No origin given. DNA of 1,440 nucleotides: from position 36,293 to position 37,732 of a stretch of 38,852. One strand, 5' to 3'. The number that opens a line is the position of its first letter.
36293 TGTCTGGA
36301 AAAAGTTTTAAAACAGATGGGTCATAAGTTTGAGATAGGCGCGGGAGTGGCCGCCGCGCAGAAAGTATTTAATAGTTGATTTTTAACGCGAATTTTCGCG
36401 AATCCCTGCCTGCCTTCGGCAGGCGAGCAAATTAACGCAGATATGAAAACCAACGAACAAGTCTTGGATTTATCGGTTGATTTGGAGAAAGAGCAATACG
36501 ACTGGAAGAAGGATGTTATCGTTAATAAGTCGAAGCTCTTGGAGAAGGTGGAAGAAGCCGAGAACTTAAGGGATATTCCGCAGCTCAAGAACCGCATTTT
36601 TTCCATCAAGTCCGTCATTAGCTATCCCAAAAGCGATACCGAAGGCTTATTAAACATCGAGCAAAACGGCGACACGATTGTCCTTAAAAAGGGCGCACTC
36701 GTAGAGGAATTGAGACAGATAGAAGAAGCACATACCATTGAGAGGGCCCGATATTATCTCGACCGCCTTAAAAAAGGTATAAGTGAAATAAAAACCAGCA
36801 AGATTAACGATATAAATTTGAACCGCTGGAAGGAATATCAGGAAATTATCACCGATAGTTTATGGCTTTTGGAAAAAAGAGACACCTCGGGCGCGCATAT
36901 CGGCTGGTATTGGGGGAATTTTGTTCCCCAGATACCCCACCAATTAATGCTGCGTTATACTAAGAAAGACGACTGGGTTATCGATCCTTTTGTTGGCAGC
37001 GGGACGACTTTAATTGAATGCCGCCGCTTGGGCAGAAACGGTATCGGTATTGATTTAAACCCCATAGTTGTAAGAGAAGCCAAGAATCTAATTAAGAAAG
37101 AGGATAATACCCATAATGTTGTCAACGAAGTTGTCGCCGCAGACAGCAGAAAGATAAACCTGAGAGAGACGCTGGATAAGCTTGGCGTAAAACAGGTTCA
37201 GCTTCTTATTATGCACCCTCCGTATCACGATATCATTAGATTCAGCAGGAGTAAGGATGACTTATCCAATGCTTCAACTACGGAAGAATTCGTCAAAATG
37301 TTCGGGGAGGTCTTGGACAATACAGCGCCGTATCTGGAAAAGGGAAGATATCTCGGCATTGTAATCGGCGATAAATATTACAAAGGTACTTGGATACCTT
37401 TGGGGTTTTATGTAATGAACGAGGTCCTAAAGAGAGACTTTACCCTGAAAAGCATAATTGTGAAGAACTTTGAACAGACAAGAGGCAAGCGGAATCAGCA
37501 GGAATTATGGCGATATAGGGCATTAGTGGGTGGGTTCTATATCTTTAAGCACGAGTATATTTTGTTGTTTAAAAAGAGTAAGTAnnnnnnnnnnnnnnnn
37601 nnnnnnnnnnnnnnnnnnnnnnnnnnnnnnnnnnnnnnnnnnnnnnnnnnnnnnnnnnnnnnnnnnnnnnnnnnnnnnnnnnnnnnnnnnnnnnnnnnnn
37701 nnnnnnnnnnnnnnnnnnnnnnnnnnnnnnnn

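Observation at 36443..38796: Translationally coupled methyltransferase + PUA-like/PD-(D/E)xK nuclease pair with atypical architecture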

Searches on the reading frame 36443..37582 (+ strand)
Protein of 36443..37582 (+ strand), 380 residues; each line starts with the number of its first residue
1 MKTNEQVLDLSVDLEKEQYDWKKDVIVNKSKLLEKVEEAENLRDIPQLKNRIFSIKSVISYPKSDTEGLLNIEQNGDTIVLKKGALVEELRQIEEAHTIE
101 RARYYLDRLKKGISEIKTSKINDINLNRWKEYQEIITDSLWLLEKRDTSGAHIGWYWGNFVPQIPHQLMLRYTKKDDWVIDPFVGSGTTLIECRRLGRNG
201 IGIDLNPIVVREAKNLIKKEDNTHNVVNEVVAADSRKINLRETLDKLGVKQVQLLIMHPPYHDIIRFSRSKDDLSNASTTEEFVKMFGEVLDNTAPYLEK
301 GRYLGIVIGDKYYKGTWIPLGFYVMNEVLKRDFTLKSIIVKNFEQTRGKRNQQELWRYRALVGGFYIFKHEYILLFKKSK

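Call 3: search_protein_families(library=pfam, proteins=[window:36443-37582:+], max_evalue=1)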
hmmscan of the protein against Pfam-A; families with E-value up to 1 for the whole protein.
window:36443-37582:+ (380 aa): 8 families
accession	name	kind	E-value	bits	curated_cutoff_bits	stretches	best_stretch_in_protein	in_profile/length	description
PF01555.25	N6_N4_Mtase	-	3.3e-23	83.2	26.7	2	137-214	140-220/221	DNA methylase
PF02086.21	MethyltransfD12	-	1.5e-05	25.3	22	1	164-243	16-87/253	D12 class N6 adenine-specific DNA methyltransferase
PF01170.24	UPF0020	-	0.0001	22.5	22.3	1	172-254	25-103/197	RMKL-like, methyltransferase domain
PF02475.24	TRM5-TYW2_MTfase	-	0.0028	18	28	1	169-247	30-108/164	TRM5/TYW2 methyltransferase domain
PF13369.12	Transglut_core2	-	0.027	14.4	23.5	1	164-214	90-145/155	Transglutaminase-like superfamily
PF13847.12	Methyltransf_31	-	0.052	13.7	27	1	174-226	2-56/145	Methyltransferase domain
PF13649.12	Methyltransf_25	-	0.093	13.9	27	1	180-238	2-58/97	Methyltransferase domain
PF03096.20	Ndr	-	0.19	10.8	23.3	1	194-267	168-238/283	Ndr family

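Call 4: search_protein_families(library=ncbifam, proteins=[window:36443-37582:+], max_evalue=1)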
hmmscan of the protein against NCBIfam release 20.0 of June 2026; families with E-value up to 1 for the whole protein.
window:36443-37582:+ (380 aa): 11 families
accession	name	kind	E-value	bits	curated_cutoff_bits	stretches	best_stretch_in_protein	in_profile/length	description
NF050803.1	DnaMtaseCcrMCaul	equivalog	6.4e-09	35.2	830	1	166-233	196-263/350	adenine-specific DNA-methyltransferase CcrM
TIGR01177.1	TIGR01177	hypoth_equivalog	3.8e-07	29.7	316.55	1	174-276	181-274/330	TIGR01177 family methyltransferase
NF008572.0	PRK11524.1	equivalog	3.7e-05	23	292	1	168-210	207-249/294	adenine-specific DNA-methyltransferase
NF010253.0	PRK13699.1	subfamily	0.00099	18.8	244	1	168-206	156-194/226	DNA methyltransferase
NF042963.1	DUF1156_antiphage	equivalog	0.0067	14.6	1000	1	171-210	180-218/960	anti-phage-associated DUF1156 domain-containing protein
NF043040.1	corrin_prot_MT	hypoth_equivalog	0.011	15.2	180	1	162-227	28-93/216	corrinoid protein-associated methyltransferase CpaM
TIGR00537.1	hemK_rel_arch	hypoth_equivalog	0.017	14.8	87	1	170-228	15-72/179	HemK2/MTQ2 family protein methyltransferase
NF011529.0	PRK14968.1-3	equivalog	0.038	13.4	162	1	172-221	29-80/198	putative methyltransferase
TIGR04543.1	ketoArg_3Met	equivalog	0.046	12.8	425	1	166-233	140-209/336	2-ketoarginine methyltransferase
NF001790.0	PRK00517.3-3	equivalog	0.078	12.3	269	1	173-222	120-170/262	50S ribosomal protein L11 methyltransferase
NF008748.0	PRK11783.1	equivalog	0.17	10.1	466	0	172-195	189-212/704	bifunctional 23S rRNA (guanine(2069)-N(7))-methyltransferase RlmK/23S rRNA (guanine(2445)-N(2))-methyltransferase RlmL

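Call 5: search_protein_families(library=padloc, proteins=[window:36443-37582:+], max_evalue=1)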
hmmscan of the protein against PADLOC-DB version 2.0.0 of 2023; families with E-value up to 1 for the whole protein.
window:36443-37582:+ (380 aa): 60 families (the best 25 are shown)
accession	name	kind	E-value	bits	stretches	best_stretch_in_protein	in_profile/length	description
PDLC03351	MTase_II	-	1.9e-143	475.9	1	26-378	7-347/348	Type II methyltransferase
PDLC03376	MTase_II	-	6.6e-33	112.6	1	126-378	6-249/249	Type II methyltransferase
PDLC03353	MTase_II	-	2e-21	74.7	2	121-209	160-242/260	Type II methyltransferase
PDLC03387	MTase_II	-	8.1e-20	69.1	2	139-220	201-278/289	Type II methyltransferase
PDLC03350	MTase_II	-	2.6e-18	64.5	2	131-221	212-299/312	Type II methyltransferase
PDLC03239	MTase_II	-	4.6e-16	56.5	2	156-210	71-127/442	Type II methyltransferase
PDLC03371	MTase_II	-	1.3e-14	52.3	1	164-223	199-258/260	Type II methyltransferase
PDLC03299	MTase_II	-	3.6e-13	47.7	2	167-230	207-272/296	Type II methyltransferase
PDLC03391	MTase_II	-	2.3e-12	44.3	1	122-269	110-258/381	Type II methyltransferase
PDLC03325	MTase_II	-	4.4e-12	43.4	1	138-214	54-130/426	Type II methyltransferase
PDLC03295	MTase_II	-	5.2e-12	43.9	2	153-221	201-270/292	Type II methyltransferase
PDLC03380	MTase_II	-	8.6e-12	42.9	1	153-214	34-95/393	Type II methyltransferase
PDLC03224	MTase_II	-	3.7e-11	40.6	1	160-247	77-170/481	Type II methyltransferase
PDLC03369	MTase_II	-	7.5e-11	39.5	1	154-210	116-175/532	Type II methyltransferase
PDLC03216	MTase_II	-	9.5e-11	39.3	1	166-253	204-293/364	Type II methyltransferase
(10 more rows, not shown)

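Call 9: search_solved_structures(query=window:36443-37582:+, max_evalue=0.01)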
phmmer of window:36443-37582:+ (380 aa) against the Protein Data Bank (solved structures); distinct sequences matched with E-value up to 0.01: 10.
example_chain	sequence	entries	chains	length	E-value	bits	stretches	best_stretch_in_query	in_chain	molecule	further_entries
2zie_A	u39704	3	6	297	5.4e-08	35.5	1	163-219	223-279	Putative modification methylase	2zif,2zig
1g60_A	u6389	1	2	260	4e-07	32.6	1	172-216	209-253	Adenine-specific Methyltransferase MboIIA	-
5hek_A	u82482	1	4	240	3.3e-05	26.3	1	168-215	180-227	Adenine specific DNA methyltransferase (DpnA)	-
6pbd_A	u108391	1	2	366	3.4e-05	26.3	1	166-218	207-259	Modification methylase CcrMI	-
5hfj_A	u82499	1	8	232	4.3e-05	25.9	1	168-214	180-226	Adenine specific DNA methyltransferase (DpnA)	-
9c3u_A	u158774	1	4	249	0.00075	21.8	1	169-207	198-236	Methyltransferase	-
8urk_A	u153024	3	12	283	0.00087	21.6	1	169-207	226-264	Methyltransferase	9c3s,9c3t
8s9m_A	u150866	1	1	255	0.0009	21.6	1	168-206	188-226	DNA cytosine-N4 methyltransferase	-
8s9n_A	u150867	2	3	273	0.00095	21.5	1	168-206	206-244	DNA cytosine-N4 methyltransferase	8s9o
5e71_A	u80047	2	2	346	0.0031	19.8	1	168-218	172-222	N2, N2-dimethylguanosine tRNA methyltransferase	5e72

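Call 12: find_homologous_proteins(query=window:36443-37582:+)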
Query window:36443-37582:+ (380 aa): 7561 proteins with E <= 0.001 among 8000 candidates; the best 120 are listed.
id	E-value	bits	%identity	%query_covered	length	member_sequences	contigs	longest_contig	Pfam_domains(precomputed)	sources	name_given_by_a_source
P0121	2.3e-251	851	100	100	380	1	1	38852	PF01555.25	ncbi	ncbi:MAG: TRM11 family SAM-dependent methyltransferase [Candidatus Omnitrophota bacterium]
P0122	1.5e-224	763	87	100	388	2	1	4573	PF01555.25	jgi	jgi:DNA modification methylase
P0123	4.6e-223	758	87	100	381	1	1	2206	PF01555.25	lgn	-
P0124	7.6e-223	757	87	99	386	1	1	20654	PF01555.25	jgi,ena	-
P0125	1.1e-222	757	88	100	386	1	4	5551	PF01555.25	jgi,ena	jgi:DNA modification methylase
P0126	3.0e-222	755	85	100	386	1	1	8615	PF01555.25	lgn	-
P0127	1.6e-221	753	86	100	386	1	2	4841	PF02475.24,PF01555.25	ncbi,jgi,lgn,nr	ncbi:MAG: DNA methyltransferase [Candidatus Omnitrophica bacterium]|nr:DNA methyltransferase [Candid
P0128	1.8e-221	753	87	100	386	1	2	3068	PF01555.25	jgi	jgi:DNA modification methylase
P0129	2.6e-221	752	86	100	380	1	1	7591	PF01555.25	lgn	-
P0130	2.5e-220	749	86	100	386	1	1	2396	PF01555.25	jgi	jgi:hypothetical protein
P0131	3.7e-220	749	86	100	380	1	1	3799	PF01555.25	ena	-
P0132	6.3e-220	748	87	100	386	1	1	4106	PF01555.25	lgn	-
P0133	1.9e-219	746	86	100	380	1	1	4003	PF01555.25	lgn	-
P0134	2.2e-219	746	86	100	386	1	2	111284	PF01555.25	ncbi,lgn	-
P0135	2.4e-219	746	85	100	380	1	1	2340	PF01555.25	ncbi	-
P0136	2.7e-219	746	85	100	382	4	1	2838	PF02475.24,PF01555.25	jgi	-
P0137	6.5e-219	744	86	100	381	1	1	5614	PF01555.25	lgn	-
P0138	1.5e-218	743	86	100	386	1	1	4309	PF01555.25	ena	-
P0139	2.9e-218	742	86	100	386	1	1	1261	PF01555.25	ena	-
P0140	5.2e-218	741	85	100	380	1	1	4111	PF01555.25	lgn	-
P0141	5.6e-218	741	85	100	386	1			PF01555.25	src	-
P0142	5.6e-218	741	86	100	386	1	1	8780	PF01555.25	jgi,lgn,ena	-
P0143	6.5e-218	741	86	100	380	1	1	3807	PF01170.25,PF01555.25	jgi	-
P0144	1.8e-217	740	86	100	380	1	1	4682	PF01170.25,PF01555.25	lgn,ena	-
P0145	2.5e-217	739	85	100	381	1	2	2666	PF01555.25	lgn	-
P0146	2.6e-217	739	86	100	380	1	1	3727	PF01555.25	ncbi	-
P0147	5.1e-217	738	85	100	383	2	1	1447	PF01555.25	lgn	-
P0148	6.1e-217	738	85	100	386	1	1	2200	PF01555.25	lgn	-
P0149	6.5e-217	738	85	100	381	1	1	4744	PF01555.25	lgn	-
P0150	6.9e-217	738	84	100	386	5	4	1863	PF01555.25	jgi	jgi:DNA modification methylase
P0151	7.1e-217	738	85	100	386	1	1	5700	PF01555.25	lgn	-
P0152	1.1e-216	737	84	100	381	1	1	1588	PF01555.25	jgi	-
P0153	1.1e-216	737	85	100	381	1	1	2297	PF01170.25,PF01555.25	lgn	-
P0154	1.5e-216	737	85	100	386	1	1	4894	PF01555.25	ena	-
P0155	1.8e-216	736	84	99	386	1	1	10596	PF01555.25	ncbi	-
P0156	1.8e-216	736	84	100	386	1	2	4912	PF01555.25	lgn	-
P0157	2.5e-216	736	85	100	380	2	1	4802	PF01555.25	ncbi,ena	-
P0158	2.6e-216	736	84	100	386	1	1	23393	PF01555.25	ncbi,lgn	-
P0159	2.6e-216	736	85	100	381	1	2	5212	PF01555.25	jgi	-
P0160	4.7e-216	735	85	99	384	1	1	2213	PF01555.25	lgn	-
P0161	4.8e-216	735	85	100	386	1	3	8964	PF01555.25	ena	-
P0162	5.2e-216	735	84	100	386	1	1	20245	PF01555.25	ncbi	-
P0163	5.2e-216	735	85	100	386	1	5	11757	PF01555.25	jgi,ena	-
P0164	6.1e-216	735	85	100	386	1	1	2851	PF01555.25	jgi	jgi:DNA modification methylase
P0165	6.9e-216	735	84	100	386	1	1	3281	PF01555.25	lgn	-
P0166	1.0e-215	734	84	100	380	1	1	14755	PF01555.25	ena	-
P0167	1.1e-215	734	84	100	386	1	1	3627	PF01555.25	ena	-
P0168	1.2e-215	734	85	100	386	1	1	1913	PF01555.25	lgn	-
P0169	1.7e-215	733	84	100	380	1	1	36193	PF01555.25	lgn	-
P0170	3.1e-215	732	84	100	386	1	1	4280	PF02475.24,PF01555.25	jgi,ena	-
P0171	3.2e-215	732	84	100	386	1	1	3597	PF01555.25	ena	-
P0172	3.8e-215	732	84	100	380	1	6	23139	PF01555.25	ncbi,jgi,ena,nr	ncbi:MAG: DNA methyltransferase [Omnitrophica WOR_2 bacterium RIFCSPHIGHO2_02_FULL_45_21]|nr:MAG: DN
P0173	1.1e-213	727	84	99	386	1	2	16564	PF01555.25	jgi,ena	-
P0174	1.6e-213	727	83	100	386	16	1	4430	PF01555.25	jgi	jgi:DNA modification methylase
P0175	3.5e-213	726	81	100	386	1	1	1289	PF01555.25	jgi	-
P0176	8.8e-213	724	84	100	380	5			PF01555.25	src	-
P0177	2.4e-212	723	83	100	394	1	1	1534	PF01555.25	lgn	-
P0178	5.5e-212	722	83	100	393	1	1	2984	PF02475.24,PF01555.25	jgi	jgi:DNA modification methylase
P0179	7.3e-212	721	81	100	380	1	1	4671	PF01555.25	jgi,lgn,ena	-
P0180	9.8e-212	721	82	100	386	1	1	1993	PF01555.25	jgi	jgi:DNA modification methylase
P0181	1.1e-211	721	81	100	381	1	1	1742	PF01555.25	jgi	-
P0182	5.4e-211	718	83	100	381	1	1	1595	PF01555.25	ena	-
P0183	1.8e-210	717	82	100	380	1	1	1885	PF01555.25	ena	-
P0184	7.6e-210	715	82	100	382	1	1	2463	PF01555.25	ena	-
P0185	3.6e-209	712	81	100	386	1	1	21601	PF01555.25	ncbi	-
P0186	6.5e-209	712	82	100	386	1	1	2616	PF02475.24,PF01555.25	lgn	-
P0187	1.6e-208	710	80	100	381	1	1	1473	PF01555.25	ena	-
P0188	1.1e-207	708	80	100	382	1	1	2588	PF01555.25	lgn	-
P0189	3.4e-206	703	78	100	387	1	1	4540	PF01555.25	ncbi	-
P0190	8.0e-206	701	78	100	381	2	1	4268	PF01555.25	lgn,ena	-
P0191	1.3e-205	701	78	99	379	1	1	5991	PF01555.25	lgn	-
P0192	2.4e-204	697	79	100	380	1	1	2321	PF01555.25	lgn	-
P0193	2.7e-203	693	79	100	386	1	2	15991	PF01555.25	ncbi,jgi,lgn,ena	-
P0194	2.8e-202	690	78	100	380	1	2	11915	PF01555.25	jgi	-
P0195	6.0e-202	689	77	100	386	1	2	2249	PF01555.25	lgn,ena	-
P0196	6.0e-202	689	77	100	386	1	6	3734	PF01555.25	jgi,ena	jgi:DNA modification methylase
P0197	8.9e-202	688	78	100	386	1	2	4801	PF01555.25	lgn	-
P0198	1.3e-201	687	77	100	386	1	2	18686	PF02475.24,PF01555.25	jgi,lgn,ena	jgi:DNA modification methylase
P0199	1.4e-201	687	76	100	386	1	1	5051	PF02475.24,PF01555.25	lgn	-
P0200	1.9e-201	687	78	100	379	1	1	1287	PF01555.25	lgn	-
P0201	2.7e-201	686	78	100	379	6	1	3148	PF01555.25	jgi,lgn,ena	-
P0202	4.7e-201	686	78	100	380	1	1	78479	PF01555.25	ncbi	ncbi:MAG: DNA methyltransferase [Candidatus Omnitrophota bacterium]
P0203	9.8e-201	685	77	99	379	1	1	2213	PF01555.25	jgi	jgi:DNA modification methylase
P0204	1.1e-200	685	78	100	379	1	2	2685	PF01555.25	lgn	-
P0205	1.1e-200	684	77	100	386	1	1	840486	PF01555.25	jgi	jgi:DNA modification methylase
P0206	1.4e-200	684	77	100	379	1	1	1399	PF01555.25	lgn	-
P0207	1.5e-200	684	76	100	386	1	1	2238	PF02475.24,PF01555.25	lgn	-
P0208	2.3e-199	680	77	100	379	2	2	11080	PF01555.25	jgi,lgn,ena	-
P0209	2.7e-199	680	77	100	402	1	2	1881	PF01555.25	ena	-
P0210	1.0e-198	678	75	100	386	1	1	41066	PF01555.25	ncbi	ncbi:MAG: DNA methyltransferase [Candidatus Omnitrophota bacterium]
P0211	1.3e-198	678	78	99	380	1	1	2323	PF01555.25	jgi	-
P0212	1.3e-198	678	76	100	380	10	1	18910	PF01555.25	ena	-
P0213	2.2e-198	677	78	99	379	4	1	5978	PF01555.25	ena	-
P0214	4.1e-198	676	77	100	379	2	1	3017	PF01555.25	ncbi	-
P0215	2.0e-197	674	78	99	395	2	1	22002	PF01555.25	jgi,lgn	-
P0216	3.0e-197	673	76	100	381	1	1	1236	PF01555.25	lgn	-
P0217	4.5e-197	673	76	99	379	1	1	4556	PF02475.24,PF01555.25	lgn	-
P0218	2.9e-196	670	75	100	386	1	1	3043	PF01555.25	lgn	-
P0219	1.7e-195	667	75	100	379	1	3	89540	PF01555.25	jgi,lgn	-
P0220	2.8e-194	663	77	100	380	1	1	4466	PF01555.25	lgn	-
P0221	3.8e-193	660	75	99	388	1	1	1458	PF01555.25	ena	-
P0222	5.4e-193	659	74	99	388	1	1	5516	PF01555.25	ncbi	-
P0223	3.3e-192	657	75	99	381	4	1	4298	PF01555.25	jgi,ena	-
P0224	4.7e-192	656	74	99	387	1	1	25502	PF01555.25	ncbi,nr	ncbi:MAG: DNA methyltransferase [Candidatus Omnitrophica bacterium]|nr:DNA methyltransferase [Candid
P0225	6.0e-192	656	74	99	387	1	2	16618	PF01555.25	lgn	-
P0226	8.9e-192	655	75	99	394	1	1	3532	PF01555.25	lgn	-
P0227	9.5e-192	655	74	99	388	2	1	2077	PF01555.25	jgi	-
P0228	1.5e-191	654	74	100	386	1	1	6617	PF01555.25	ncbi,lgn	ncbi:MAG: DNA methyltransferase [Elusimicrobiota bacterium]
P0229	2.1e-191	654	74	99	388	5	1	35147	PF02475.24,PF01555.25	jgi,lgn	-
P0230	7.9e-191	652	73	99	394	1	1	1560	PF02475.24,PF01555.25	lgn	-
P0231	2.0e-190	651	73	100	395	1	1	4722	PF01555.25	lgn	-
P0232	2.4e-190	650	74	99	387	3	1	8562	PF01555.25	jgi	-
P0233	5.7e-190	649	74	99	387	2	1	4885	PF02475.24,PF01555.25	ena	-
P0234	6.9e-190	649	73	99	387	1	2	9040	PF01555.25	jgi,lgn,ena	-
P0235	8.3e-190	649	74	99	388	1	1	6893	PF02475.24,PF01555.25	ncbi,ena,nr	ncbi:MAG: DNA methyltransferase [Candidatus Omnitrophica bacterium]|nr:DNA methyltransferase [Candid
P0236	2.4e-189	647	72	100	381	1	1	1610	PF01555.25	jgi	-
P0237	2.8e-189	647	72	99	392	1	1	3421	PF02475.24,PF01555.25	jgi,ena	-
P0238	9.4e-189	645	73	99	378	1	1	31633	PF01555.25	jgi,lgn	jgi:hypothetical protein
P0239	1.4e-188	645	73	100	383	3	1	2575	PF01555.25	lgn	-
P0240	2.2e-188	644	72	100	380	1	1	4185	PF01555.25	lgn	-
